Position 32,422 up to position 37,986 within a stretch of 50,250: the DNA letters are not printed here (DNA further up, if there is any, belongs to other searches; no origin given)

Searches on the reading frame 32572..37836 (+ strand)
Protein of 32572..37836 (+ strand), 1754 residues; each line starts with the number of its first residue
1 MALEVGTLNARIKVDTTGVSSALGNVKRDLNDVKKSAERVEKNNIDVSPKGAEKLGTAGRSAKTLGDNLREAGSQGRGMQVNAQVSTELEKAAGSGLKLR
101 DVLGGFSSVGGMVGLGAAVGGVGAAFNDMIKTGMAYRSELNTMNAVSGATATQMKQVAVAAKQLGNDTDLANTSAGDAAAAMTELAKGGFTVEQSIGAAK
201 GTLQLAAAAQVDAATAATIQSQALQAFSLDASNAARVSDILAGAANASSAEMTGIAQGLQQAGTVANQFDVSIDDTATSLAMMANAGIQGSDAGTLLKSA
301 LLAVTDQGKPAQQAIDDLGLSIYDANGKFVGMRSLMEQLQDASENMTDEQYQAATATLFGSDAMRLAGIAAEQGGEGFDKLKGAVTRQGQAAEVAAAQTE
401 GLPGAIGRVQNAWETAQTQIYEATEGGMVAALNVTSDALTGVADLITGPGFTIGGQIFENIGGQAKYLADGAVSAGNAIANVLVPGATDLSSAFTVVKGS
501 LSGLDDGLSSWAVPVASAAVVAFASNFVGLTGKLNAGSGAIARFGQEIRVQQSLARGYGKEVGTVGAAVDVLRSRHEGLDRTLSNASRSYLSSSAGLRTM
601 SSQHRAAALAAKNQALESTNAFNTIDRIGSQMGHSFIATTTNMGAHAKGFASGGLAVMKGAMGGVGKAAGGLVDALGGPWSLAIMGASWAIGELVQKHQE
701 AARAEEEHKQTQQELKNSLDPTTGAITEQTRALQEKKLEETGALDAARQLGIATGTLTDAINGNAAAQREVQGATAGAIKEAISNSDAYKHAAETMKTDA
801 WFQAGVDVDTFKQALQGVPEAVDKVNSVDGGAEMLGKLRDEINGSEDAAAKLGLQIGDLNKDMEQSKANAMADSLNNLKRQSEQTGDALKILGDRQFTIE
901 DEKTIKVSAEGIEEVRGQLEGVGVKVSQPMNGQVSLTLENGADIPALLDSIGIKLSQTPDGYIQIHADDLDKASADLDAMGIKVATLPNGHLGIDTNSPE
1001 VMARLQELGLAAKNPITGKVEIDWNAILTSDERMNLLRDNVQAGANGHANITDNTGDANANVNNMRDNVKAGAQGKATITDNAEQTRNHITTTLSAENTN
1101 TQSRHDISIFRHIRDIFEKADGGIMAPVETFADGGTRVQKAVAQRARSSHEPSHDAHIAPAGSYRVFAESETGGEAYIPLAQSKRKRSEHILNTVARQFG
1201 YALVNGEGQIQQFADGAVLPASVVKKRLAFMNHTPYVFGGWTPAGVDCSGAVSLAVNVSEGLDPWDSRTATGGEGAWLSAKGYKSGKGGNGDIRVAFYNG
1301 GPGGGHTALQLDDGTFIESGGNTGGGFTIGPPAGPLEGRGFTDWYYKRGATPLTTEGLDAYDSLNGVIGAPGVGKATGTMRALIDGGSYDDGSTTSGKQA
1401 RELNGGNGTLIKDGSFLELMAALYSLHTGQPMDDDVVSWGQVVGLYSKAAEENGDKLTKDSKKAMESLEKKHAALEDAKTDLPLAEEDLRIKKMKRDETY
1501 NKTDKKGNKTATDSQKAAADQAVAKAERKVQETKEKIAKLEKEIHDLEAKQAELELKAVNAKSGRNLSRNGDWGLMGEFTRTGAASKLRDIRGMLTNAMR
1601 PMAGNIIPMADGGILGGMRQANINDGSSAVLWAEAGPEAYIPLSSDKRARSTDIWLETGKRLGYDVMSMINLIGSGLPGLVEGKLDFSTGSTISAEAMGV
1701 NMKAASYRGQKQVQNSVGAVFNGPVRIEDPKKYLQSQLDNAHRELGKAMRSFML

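Call 9: search_protein_families(library=phrogs, proteins=[window:32572-37836:+], max_evalue=0.001)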
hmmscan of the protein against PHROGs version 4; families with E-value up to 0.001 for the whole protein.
window:32572-37836:+ (1754 aa): 23 families
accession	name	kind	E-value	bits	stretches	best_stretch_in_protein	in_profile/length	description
phrog_10780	-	tail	1.8e-169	567.3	2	58-796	18-616/1694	tail length tape measure protein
phrog_9228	-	tail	2.6e-83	282.2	2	40-632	123-622/1425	tail length tape measure protein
phrog_9696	-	tail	2.5e-77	261.8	1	81-450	31-371/1415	tail length tape measure protein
phrog_1533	-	tail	1.5e-75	255.8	1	22-425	177-549/1688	tail length tape measure protein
phrog_4704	-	tail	1.3e-63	216.7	1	112-465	193-549/625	tail length tape measure protein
phrog_991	-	tail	1.6e-49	169.6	1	19-697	161-787/1966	tail length tape measure protein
phrog_28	-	tail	5.3e-49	168.7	1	21-530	138-661/1228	tail length tape measure protein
phrog_8927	-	tail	1.9e-48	166.4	1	21-1560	127-1322/1619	tail length tape measure protein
phrog_5218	-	unknown function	3.2e-45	155.8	1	76-543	169-651/1599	-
phrog_19074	-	unknown function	1.9e-37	129.8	2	116-429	138-449/1384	-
phrog_5493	-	tail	4.1e-32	112.5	1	87-672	18-614/1102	tail length tape measure protein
phrog_167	-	tail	7.7e-32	111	1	29-680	181-717/1555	tail length tape measure protein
phrog_1293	-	tail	2.7e-28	99.4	1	22-393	106-453/1424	tail length tape measure protein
phrog_1272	-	tail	4.7e-28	98.5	1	22-568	155-633/1606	tail length tape measure protein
phrog_38390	-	tail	7.7e-23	81.5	1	115-442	42-361/1029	tail length tape measure protein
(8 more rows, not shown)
